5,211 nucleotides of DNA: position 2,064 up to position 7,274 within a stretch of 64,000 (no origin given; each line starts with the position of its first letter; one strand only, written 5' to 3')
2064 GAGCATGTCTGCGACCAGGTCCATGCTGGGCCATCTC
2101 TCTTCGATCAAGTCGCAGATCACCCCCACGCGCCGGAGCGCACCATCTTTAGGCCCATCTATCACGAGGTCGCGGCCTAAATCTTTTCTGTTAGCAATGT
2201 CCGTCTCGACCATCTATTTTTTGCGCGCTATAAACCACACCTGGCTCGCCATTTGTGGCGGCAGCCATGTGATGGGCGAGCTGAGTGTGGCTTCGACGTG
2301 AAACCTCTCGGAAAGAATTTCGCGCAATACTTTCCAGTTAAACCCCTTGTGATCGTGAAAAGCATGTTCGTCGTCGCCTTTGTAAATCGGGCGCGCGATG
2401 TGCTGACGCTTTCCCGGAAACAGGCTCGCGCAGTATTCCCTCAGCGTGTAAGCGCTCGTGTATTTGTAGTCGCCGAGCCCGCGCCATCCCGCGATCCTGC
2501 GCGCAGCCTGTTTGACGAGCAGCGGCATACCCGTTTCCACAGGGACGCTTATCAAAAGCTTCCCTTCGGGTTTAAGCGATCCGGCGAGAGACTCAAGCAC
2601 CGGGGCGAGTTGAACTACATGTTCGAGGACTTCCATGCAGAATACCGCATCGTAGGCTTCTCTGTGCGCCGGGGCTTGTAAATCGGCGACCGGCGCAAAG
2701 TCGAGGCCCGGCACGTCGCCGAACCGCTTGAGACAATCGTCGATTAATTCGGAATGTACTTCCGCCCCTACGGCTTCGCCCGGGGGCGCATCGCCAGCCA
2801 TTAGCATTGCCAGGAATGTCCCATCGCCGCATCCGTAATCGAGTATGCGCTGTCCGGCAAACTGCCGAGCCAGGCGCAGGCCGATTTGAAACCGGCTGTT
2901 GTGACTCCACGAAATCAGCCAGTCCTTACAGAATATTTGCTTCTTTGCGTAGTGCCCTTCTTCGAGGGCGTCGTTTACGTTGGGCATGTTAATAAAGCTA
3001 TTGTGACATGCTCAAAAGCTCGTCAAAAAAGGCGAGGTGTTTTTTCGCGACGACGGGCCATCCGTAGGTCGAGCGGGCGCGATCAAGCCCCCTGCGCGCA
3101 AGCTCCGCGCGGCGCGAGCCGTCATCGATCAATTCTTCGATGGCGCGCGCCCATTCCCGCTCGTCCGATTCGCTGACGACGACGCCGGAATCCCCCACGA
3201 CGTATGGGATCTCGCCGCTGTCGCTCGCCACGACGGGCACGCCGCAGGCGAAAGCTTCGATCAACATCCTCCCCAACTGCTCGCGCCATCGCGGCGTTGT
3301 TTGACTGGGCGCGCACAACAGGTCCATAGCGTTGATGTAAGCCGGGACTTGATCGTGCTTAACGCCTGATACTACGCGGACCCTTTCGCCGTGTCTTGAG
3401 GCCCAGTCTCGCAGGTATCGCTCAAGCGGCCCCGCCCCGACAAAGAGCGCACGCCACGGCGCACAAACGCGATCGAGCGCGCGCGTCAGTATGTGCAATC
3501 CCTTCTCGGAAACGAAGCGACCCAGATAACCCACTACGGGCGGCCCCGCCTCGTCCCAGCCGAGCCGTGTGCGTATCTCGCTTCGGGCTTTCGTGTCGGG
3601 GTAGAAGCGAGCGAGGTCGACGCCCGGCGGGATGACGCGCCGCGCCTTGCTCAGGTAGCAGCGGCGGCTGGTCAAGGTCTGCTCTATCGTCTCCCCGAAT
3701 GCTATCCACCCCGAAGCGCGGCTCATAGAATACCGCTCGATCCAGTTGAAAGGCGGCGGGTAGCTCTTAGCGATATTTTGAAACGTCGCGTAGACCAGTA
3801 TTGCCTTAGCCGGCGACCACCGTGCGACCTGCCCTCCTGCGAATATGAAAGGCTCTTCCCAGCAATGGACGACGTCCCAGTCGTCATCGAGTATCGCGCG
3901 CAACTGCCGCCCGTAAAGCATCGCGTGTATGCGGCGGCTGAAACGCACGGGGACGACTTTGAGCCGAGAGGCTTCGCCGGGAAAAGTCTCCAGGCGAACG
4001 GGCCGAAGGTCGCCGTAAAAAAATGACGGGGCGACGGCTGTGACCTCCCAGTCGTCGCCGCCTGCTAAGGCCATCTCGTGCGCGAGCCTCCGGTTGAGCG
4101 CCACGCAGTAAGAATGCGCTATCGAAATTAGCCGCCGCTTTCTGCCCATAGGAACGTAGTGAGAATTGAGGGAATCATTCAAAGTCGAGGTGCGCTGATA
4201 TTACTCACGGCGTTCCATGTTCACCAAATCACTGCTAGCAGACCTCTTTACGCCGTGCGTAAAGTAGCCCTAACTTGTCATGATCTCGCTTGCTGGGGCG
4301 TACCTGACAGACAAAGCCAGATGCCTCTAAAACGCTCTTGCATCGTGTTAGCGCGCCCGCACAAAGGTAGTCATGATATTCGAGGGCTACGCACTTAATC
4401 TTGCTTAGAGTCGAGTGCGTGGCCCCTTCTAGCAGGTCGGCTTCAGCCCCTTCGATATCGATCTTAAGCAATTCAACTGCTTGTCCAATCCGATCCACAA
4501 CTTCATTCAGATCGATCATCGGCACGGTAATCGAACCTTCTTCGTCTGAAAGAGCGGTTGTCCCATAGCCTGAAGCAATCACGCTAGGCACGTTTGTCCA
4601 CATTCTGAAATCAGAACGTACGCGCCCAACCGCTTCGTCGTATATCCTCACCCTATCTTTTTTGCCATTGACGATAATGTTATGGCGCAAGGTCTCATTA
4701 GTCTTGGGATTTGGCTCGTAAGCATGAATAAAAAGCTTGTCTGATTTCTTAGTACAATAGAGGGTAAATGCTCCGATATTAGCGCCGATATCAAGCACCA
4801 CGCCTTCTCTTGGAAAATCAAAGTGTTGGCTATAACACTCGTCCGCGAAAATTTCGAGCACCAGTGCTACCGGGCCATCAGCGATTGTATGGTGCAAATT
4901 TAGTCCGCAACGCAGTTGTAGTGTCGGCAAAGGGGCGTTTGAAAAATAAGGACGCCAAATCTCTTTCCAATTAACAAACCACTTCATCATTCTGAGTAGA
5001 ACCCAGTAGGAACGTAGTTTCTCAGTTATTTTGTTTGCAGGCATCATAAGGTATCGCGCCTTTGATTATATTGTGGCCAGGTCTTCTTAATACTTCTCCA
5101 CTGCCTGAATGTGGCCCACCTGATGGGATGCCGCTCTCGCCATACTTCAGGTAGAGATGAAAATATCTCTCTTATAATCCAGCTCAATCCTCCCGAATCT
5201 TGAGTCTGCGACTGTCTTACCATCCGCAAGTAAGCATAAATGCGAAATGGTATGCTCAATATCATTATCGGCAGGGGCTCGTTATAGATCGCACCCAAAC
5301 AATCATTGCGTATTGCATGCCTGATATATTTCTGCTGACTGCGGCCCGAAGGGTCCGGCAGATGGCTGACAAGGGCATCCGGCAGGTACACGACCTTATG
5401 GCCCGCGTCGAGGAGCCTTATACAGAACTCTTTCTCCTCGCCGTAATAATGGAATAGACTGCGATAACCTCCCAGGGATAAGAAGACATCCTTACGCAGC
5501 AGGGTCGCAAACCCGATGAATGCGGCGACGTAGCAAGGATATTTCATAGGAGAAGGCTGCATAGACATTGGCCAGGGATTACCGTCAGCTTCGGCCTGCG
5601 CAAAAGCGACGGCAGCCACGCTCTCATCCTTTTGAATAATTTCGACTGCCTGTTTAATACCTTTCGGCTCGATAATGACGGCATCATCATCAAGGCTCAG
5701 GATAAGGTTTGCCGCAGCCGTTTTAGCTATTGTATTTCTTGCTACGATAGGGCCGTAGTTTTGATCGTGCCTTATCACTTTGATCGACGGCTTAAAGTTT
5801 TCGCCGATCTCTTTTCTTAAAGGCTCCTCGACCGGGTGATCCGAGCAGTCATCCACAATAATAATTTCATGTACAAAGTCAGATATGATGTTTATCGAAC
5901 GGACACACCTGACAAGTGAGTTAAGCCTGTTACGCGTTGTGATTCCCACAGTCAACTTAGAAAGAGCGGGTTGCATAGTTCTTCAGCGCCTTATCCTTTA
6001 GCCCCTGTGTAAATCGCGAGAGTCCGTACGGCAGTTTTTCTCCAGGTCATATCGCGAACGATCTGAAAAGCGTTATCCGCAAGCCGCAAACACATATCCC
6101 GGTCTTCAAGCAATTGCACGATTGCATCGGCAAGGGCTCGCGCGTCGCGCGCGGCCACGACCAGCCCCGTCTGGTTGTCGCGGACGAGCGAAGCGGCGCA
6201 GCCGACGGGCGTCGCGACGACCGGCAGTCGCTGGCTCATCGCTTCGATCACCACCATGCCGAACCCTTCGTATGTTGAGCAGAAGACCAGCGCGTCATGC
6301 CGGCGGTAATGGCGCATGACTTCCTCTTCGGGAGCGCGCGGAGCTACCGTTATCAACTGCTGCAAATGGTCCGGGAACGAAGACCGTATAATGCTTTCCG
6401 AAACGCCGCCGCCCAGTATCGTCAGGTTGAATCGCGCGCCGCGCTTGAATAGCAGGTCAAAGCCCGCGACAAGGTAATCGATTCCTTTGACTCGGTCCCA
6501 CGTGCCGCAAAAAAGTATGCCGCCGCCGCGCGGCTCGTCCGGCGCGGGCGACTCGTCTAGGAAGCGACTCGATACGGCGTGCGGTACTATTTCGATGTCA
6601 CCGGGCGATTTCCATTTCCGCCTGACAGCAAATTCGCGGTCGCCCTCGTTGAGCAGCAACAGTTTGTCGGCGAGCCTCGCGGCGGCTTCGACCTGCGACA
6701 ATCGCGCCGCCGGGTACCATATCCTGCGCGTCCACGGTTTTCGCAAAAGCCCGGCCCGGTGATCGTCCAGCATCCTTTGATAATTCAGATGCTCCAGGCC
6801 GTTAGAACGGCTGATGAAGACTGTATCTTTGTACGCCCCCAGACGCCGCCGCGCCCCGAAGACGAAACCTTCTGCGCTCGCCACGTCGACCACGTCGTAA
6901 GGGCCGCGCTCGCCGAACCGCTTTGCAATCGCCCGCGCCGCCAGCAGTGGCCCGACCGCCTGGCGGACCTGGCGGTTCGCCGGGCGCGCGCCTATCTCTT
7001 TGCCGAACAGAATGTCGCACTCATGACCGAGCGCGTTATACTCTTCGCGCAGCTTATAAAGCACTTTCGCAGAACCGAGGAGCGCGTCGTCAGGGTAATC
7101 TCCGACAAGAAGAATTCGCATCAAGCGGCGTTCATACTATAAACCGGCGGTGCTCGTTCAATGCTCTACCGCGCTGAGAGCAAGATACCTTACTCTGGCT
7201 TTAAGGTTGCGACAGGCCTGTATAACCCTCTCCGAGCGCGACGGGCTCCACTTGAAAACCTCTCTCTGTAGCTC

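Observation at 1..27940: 28-kb single-strand polysaccharide cluster with 12 predicted glycosyltransferases and 7 methyltransferases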

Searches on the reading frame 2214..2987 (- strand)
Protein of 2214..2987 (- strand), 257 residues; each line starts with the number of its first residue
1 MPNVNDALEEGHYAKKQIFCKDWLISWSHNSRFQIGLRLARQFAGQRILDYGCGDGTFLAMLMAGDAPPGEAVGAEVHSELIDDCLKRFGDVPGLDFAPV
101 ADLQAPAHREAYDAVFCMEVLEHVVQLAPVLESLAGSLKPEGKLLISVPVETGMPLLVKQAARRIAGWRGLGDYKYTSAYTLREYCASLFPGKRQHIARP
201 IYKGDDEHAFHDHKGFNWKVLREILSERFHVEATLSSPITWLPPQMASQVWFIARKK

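Call 4: search_protein_families(library=pfam, proteins=[window:2214-2987:-], max_evalue=0.01)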
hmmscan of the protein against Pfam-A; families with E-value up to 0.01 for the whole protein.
window:2214-2987:- (257 aa): 8 families
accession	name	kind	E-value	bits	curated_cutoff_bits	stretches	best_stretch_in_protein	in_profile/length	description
PF13489.12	Methyltransf_23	-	1.4e-14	54.6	27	1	37-175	14-140/164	Methyltransferase domain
PF08242.18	Methyltransf_12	-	6.3e-13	49.7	30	1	49-144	1-98/98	Methyltransferase domain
PF08241.18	Methyltransf_11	-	6.3e-11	43.2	21.2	1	49-146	1-95/95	Methyltransferase domain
PF13847.12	Methyltransf_31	-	3e-09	37.2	27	1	44-151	3-115/145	Methyltransferase domain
PF13649.12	Methyltransf_25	-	5.5e-09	37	27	1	48-142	1-97/97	Methyltransferase domain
PF08003.17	Methyltransf_9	-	6.1e-05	22.6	23.8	1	39-149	110-220/315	Protein of unknown function (DUF1698)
PF07021.18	MetW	-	0.00029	21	21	1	44-132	13-96/193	Methionine biosynthesis protein MetW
PF02390.23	Methyltransf_4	-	0.0083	16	24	0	48-90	5-46/173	Putative methyltransferase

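Call 19: search_protein_families(library=ncbifam, proteins=[window:2214-2987:-], max_evalue=0.01)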
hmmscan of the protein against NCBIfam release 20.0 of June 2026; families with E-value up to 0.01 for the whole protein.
window:2214-2987:- (257 aa): 18 families
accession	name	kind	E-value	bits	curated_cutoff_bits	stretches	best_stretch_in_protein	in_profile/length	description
TIGR01983.1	UbiG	equivalog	7.5e-12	45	102.95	1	41-147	46-152/228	bifunctional 2-polyprenyl-6-hydroxyphenol methylase/3-demethylubiquinol 3-O-methyltransferase UbiG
NF045667.1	MTase_DVU1556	equivalog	1.4e-08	34.5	155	1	36-147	14-120/213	DVU_1556 family methyltransferase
TIGR00452.1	TIGR00452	equivalog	1.4e-08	33.9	275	1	30-147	103-220/316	tRNA 5-methoxyuridine(34)/uridine 5-oxyacetic acid(34) synthase CmoB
NF041536.1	ArsM_DUF2284_UU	exception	1.7e-08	33.2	575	1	43-168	75-200/459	arsenite methyltransferase/DUF2284 domain selenoprotein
NF045825.1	FAmtase_mtf2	equivalog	4.6e-08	32.6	400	1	40-146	52-158/248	fatty-acid O-methyltransferase Mtf2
NF011650.0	PRK15068.1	equivalog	5.4e-08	32.1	209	1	27-147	105-226/324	tRNA 5-methoxyuridine(34)/uridine 5-oxyacetic acid(34) synthase CmoB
NF041537.1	ArsM_AhpD_UU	exception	2.9e-07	29.6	510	1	44-169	76-201/345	arsenite methyltransferase/AhpD domain selenoprotein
NF045823.1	PthPhpthDimycoMt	equivalog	3.8e-06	26.2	300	1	43-145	65-165/256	phthiotriol/phenolphthiotriol dimycocerosates methyltransferase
NF043040.1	corrin_prot_MT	hypoth_equivalog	7.6e-06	25.5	180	1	38-147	33-148/216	corrinoid protein-associated methyltransferase CpaM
TIGR02021.1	BchM-ChlM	equivalog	2.2e-05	24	158.9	1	40-136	49-145/218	magnesium protoporphyrin IX methyltransferase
NF047649.1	MTase_UXPK_star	exception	2.5e-05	23.5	460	1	41-168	74-201/283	methyltransferase/UXPK-star double selenoprotein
TIGR04345.1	ovoA_Cterm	equivalog_domain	3.3e-05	23.6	170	1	107-152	130-175/242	putative 4-mercaptohistidine N1-methyltransferase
TIGR02081.1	metW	equivalog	0.00012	21.7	189.5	1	44-131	13-95/194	methionine biosynthesis protein MetW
TIGR02072.1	BioC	equivalog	0.00022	21.1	184.95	1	42-188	32-169/244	malonyl-ACP O-methyltransferase BioC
TIGR04074.1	bacter_Hen1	equivalog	0.00035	19.2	340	1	30-125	268-369/462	3' terminal RNA ribose 2'-O-methyltransferase Hen1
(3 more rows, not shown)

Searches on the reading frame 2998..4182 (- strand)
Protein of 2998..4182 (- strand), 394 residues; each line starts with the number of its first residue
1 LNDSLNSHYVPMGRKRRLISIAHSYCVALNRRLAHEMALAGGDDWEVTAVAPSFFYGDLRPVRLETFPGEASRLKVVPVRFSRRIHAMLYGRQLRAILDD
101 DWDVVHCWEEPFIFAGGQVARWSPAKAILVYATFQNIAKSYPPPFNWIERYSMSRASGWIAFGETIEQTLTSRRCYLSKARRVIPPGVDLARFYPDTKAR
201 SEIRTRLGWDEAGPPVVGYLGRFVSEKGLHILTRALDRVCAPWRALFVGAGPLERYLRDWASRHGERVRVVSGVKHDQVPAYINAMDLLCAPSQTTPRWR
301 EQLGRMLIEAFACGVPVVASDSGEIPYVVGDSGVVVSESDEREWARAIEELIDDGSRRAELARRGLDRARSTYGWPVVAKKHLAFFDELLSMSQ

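Call 4: search_protein_families(library=pfam, proteins=[window:2998-4182:-], max_evalue=0.01)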
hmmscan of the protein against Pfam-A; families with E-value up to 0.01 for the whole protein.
window:2998-4182:- (394 aa): 5 families
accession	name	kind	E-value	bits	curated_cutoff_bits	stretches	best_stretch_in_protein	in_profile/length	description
PF13692.12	Glyco_trans_1_4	-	1e-28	100.8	27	1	215-354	2-142/142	Glycosyl transferases group 1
PF00534.26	Glycos_transf_1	-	2.9e-28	99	26.4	1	213-365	14-169/172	Glycosyl transferases group 1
PF13439.12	Glyco_transf_4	-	2.9e-09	37.6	28.5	1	45-192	20-170/170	Glycosyltransferase Family 4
PF13524.12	Glyco_trans_1_2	-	8.6e-08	32.7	25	1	245-375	17-135/144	Glycosyl transferase-like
PF20706.3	GT4-conflict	-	8.7e-06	25.4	26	1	149-380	140-383/385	Family 4 Glycosyltransferase in conflict systems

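Call 18: search_protein_families(library=ncbifam, proteins=[window:2998-4182:-], max_evalue=0.01)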
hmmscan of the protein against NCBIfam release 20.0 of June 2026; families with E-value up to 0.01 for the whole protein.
window:2998-4182:- (394 aa): 29 families (the best 25 are shown)
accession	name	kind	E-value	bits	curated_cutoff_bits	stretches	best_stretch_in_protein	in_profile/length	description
NF038298.1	EPS_HpsO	equivalog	1.2e-55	188.9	575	1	17-390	2-388/388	hormogonium polysaccharide biosynthesis glycosyltransferase HpsO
NF047684.1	TeichurnBiosyTuaC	equivalog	2.4e-22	79.4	550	1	153-372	162-372/391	teichuronic acid biosynthesis protein TuaC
TIGR03449.1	mycothiol_MshA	equivalog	1.4e-21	76.8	462.5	1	182-389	191-403/406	D-inositol-3-phosphate glycosyltransferase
TIGR04063.1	stp3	hypoth_equivalog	6.3e-21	74.7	442.05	1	148-390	150-396/397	TIGR04063 family PEP-CTERM/XrtA system glycosyltransferase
TIGR02149.1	glgA_Coryne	subfamily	5.1e-19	68.7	302.4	1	146-389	135-390/391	glycogen synthase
TIGR03088.1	stp2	hypoth_equivalog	8.5e-19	67.8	409.05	1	145-390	126-374/374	TIGR03088 family PEP-CTERM/XrtA system glycosyltransferase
NF053787.1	GlcN_PG_synth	equivalog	1e-18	67.4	480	1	182-389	167-359/361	N-acetylglucosaminyl phosphatidylglycerol synthase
TIGR04047.1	MSMEG_0565_glyc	hypoth_equivalog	5.6e-15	55.3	259.85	1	131-387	114-372/373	MSMEG_0565 family glycosyltransferase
TIGR03999.1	thiol_BshA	equivalog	3.8e-14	52.4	273.7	1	145-390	134-374/375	N-acetyl-alpha-D-glucosaminyl L-malate synthase BshA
TIGR02472.1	sucr_P_syn_N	equivalog_domain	1.8e-12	46.9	576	2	300-384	350-436/439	sucrose-phosphate synthase, putative, glycosyltransferase domain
NF041876.1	EPS_EpsE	equivalog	6.4e-12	45.4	400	1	265-374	275-381/389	exopolysaccharide biosynthesis GT4 family glycosyltransferase EpsE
NF038295.1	EPS_HpsP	equivalog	2.8e-11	43.1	550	1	147-389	146-387/388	hormogonium polysaccharide biosynthesis glycosyltransferase HpsP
TIGR02095.1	glgA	subfamily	1.7e-08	33.6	328.45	1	199-387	278-475/477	glycogen/starch synthase, ADP-glucose type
NF012028.0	PRK15484.1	subfamily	9.9e-08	31.5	618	1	182-382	164-371/380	lipopolysaccharide N-acetylglucosaminyltransferase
NF007640.0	PRK10307.1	subfamily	1.4e-07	30.8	276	1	179-376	194-394/411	WcaI family glycosyltransferase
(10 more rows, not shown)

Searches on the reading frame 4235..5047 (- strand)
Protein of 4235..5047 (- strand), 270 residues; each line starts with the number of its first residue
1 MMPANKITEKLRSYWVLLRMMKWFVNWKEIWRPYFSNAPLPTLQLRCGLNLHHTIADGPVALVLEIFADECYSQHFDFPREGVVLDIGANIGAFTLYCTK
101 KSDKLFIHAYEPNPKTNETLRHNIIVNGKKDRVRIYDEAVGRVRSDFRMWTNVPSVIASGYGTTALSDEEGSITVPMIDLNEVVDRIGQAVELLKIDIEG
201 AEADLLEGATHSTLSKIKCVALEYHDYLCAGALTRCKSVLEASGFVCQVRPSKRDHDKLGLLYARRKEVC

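Call 4: search_protein_families(library=pfam, proteins=[window:4235-5047:-], max_evalue=0.01)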
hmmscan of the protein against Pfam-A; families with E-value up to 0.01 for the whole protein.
window:4235-5047:- (270 aa): 3 families
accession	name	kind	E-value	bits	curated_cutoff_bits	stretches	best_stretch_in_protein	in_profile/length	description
PF05050.19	Methyltransf_21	-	4.9e-17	63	22.7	1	86-226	1-150/173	Methyltransferase FkbM domain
PF02475.24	TRM5-TYW2_MTfase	-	3.6e-05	24.2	28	1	82-143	38-99/164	TRM5/TYW2 methyltransferase domain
PF05175.20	MTS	-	0.0088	16.1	23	0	74-137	25-87/170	Methyltransferase small domain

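Call 19: search_protein_families(library=ncbifam, proteins=[window:4235-5047:-], max_evalue=0.01)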
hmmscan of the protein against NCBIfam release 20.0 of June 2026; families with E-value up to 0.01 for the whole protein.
window:4235-5047:- (270 aa): 3 families
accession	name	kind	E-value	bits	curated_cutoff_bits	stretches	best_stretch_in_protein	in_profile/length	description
TIGR01444.1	fkbM_fam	subfamily_domain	4.4e-26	92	37.7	1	83-225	1-143/143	FkbM family methyltransferase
NF047824.1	tRNAwyosineTaw2Meth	equivalog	0.00031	20.5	350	1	81-136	94-149/245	tRNA(Phe) (4-demethylwyosine(37)-C(7)) aminocarboxypropyltransferase Taw2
TIGR02469.1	CbiT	equivalog_domain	0.006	16.9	78.3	0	80-145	19-83/124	precorrin-6Y C5,15-methyltransferase (decarboxylating) subunit CbiT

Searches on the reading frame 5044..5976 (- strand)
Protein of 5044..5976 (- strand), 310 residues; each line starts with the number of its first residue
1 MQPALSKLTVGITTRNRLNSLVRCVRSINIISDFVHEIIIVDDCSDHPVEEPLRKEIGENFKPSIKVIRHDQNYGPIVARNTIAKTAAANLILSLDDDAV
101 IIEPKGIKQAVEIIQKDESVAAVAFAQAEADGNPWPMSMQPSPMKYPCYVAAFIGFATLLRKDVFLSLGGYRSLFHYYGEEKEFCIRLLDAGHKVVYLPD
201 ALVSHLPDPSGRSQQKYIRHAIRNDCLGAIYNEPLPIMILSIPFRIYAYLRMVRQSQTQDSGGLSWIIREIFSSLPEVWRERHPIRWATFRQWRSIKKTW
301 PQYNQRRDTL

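Call 4: search_protein_families(library=pfam, proteins=[window:5044-5976:-], max_evalue=0.01)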
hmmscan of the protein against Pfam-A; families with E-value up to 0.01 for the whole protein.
window:5044-5976:- (310 aa): 7 families
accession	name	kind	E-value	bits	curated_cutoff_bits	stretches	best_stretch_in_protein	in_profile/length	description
PF00535.33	Glycos_transf_2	-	3.3e-19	69.9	23.3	1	9-141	1-131/168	Glycosyl transferase family 2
PF13641.12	Glyco_tranf_2_3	-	1.5e-11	45.2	27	1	8-223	3-226/230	Glycosyltransferase like family 2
PF10111.15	Glyco_tranf_2_2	-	0.00013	22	27.3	0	29-104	23-97/276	Glycosyltransferase like family 2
PF02709.20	Glyco_transf_7C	-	0.00032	20.7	23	1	140-199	6-66/78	N-terminal domain of galactosyltransferase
PF13632.12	Glyco_trans_2_3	-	0.00047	20.5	27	1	150-203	69-121/198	Glycosyl transferase family group 2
PF09258.16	Glyco_transf_64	-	0.0048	16.7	21.3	1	9-114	2-100/245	Glycosyl transferase family 64 domain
PF13506.12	Glyco_transf_21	-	0.0074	16.2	21.7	0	152-223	101-171/174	Glycosyl transferase family 21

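Call 19: search_protein_families(library=ncbifam, proteins=[window:5044-5976:-], max_evalue=0.01)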
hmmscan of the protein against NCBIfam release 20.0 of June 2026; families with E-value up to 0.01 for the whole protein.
window:5044-5976:- (310 aa): 17 families
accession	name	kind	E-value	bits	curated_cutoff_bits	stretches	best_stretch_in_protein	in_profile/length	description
TIGR03965.1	mycofact_glyco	equivalog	1.3e-20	73.8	280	1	5-205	73-280/467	mycofactocin biosynthesis glycosyltransferase MftF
NF041875.1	EPS_EpsD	equivalog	1.1e-18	67.7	370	1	9-229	2-228/325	exopolysaccharide biosynthesis glycosyltransferase EpsD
NF041394.1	GtaseAglG_Halo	equivalog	2e-11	43.7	440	1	13-123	10-116/304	glucosyl-dolichyl phosphate glucuronosyltransferase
NF038302.1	EPS_HpsE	equivalog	1.5e-08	34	300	1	8-124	3-121/307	hormogonium polysaccharide biosynthesis glycosyltransferase HpsE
NF047683.1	TeichurnBiosyTuaG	equivalog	4.9e-08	32.9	400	1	15-133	15-131/252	teichuronic acid biosynthesis protein TuaG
NF038299.1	EPS_HpsN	equivalog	1.4e-07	30.8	425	1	8-124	3-116/317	hormogonium polysaccharide biosynthesis glycosyltransferase HpsN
TIGR03937.1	PgaC_IcaA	equivalog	8.3e-07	28.3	422.3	1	20-124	59-160/407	poly-beta-1,6-N-acetyl-D-glucosamine synthase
NF053739.1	GlytfEpsEBac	equivalog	1.2e-06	27.7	450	1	18-223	13-219/265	glycosyltransferase EpsE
NF007453.0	PRK10018.1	equivalog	1.5e-06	28.1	382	1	9-101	9-99/280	colanic acid biosynthesis glycosyltransferase WcaA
TIGR04242.1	nodulat_NodC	equivalog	1.5e-06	27.4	550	0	19-129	62-171/395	chitooligosaccharide synthase NodC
TIGR04017.1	WcaA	equivalog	2.4e-06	27.4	495.75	1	9-101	8-98/279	colanic acid biosynthesis glycosyltransferase WcaA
TIGR04440.1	glyco_TIGR04440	domain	5.2e-06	26.4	70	1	7-123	1-115/215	TIGR00180 family glycosyltransferase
NF050819.1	PolSacchBiosHfsG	equivalog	2.5e-05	23.6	500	1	35-126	38-127/302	polysaccharide biosynthesis protein HfsG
NF050050.1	ProtGlycPglI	equivalog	5.8e-05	22.6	500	1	6-103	2-98/306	GalNAc(5)-diNAcBac-PP-undecaprenol beta-1,3-glucosyltransferase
TIGR04283.1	glyco_like_mftF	equivalog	7.3e-05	22.5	182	1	10-203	3-183/221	TIGR04283 family arsenosugar biosynthesis glycosyltransferase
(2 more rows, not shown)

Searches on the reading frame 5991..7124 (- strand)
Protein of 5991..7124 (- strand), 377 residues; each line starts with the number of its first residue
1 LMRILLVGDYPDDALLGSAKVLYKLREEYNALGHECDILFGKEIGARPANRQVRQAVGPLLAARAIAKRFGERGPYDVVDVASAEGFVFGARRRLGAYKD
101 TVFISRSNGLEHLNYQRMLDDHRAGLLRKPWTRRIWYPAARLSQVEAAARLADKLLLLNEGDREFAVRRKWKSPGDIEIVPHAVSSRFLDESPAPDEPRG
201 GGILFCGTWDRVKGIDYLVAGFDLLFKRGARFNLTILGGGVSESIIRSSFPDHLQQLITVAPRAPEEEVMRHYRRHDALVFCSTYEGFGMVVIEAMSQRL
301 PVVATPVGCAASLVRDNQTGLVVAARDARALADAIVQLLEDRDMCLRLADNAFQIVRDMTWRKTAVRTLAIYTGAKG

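Call 4: search_protein_families(library=pfam, proteins=[window:5991-7124:-], max_evalue=0.01)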
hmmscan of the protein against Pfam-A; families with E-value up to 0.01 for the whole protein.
window:5991-7124:- (377 aa): 5 families
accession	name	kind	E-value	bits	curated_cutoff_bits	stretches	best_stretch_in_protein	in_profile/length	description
PF00534.26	Glycos_transf_1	-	3.6e-30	105.2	26.4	1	203-353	18-170/172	Glycosyl transferases group 1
PF13692.12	Glyco_trans_1_4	-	3.9e-29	102.2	27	1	203-341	4-142/142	Glycosyl transferases group 1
PF20706.3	GT4-conflict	-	3.1e-11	43.3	26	1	188-365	186-382/385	Family 4 Glycosyltransferase in conflict systems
PF13439.12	Glyco_transf_4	-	0.00042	20.8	28.5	1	17-184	3-166/170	Glycosyltransferase Family 4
PF13524.12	Glyco_trans_1_2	-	0.0018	18.7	25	1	232-366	15-140/144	Glycosyl transferase-like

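Call 18: search_protein_families(library=ncbifam, proteins=[window:5991-7124:-], max_evalue=0.01)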
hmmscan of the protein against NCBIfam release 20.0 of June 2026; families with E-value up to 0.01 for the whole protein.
window:5991-7124:- (377 aa): 38 families (the best 25 are shown)
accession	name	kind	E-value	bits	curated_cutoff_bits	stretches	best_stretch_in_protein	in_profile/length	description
NF041876.1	EPS_EpsE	equivalog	7.5e-23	81.4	400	1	201-356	215-376/389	exopolysaccharide biosynthesis GT4 family glycosyltransferase EpsE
TIGR03449.1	mycothiol_MshA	equivalog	4.3e-21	75.3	462.5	1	203-375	223-403/406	D-inositol-3-phosphate glycosyltransferase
TIGR04063.1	stp3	hypoth_equivalog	8.4e-20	71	442.05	1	148-374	154-394/397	TIGR04063 family PEP-CTERM/XrtA system glycosyltransferase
TIGR03088.1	stp2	hypoth_equivalog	7.6e-17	61.4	409.05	1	210-372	204-370/374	TIGR03088 family PEP-CTERM/XrtA system glycosyltransferase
TIGR02149.1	glgA_Coryne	subfamily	8.2e-17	61.4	302.4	1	202-373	206-388/391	glycogen synthase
TIGR04047.1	MSMEG_0565_glyc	hypoth_equivalog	5.1e-16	58.7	259.85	1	260-373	261-372/373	MSMEG_0565 family glycosyltransferase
NF053787.1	GlcN_PG_synth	equivalog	8.2e-15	54.5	480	1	204-371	201-355/361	N-acetylglucosaminyl phosphatidylglycerol synthase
TIGR03999.1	thiol_BshA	equivalog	1.7e-14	53.5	273.7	1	211-366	210-363/375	N-acetyl-alpha-D-glucosaminyl L-malate synthase BshA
NF038229.1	Glyco4_Geo_Pelo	equivalog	2e-13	50.1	400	1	144-361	102-321/338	GPMC system family 4 glycosyltransferase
TIGR04157.1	glyco_rSAM_CFB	subfamily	6.1e-13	48.5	400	1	203-342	230-367/406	TIGR04157 family glycosyltransferase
NF047684.1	TeichurnBiosyTuaC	equivalog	2.1e-12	46.7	550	1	203-358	222-371/391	teichuronic acid biosynthesis protein TuaC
NF038295.1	EPS_HpsP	equivalog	7.4e-12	45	550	1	203-373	210-385/388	hormogonium polysaccharide biosynthesis glycosyltransferase HpsP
NF050056.1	ProtGlycPglH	equivalog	4.7e-10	39.1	600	1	203-365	182-343/354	GalNAc-alpha-(1->4)-GalNAc-alpha-(1->3)-diNAcBac-PP-undecaprenol alpha-1,4-N-acetyl-D-galactosaminyltransferase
NF041010.1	glycosy_Agl16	equivalog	1.2e-09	37.6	575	1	278-373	256-349/352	glycosylation protein Agl16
NF038298.1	EPS_HpsO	equivalog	1.6e-09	37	575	1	275-372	275-384/388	hormogonium polysaccharide biosynthesis glycosyltransferase HpsO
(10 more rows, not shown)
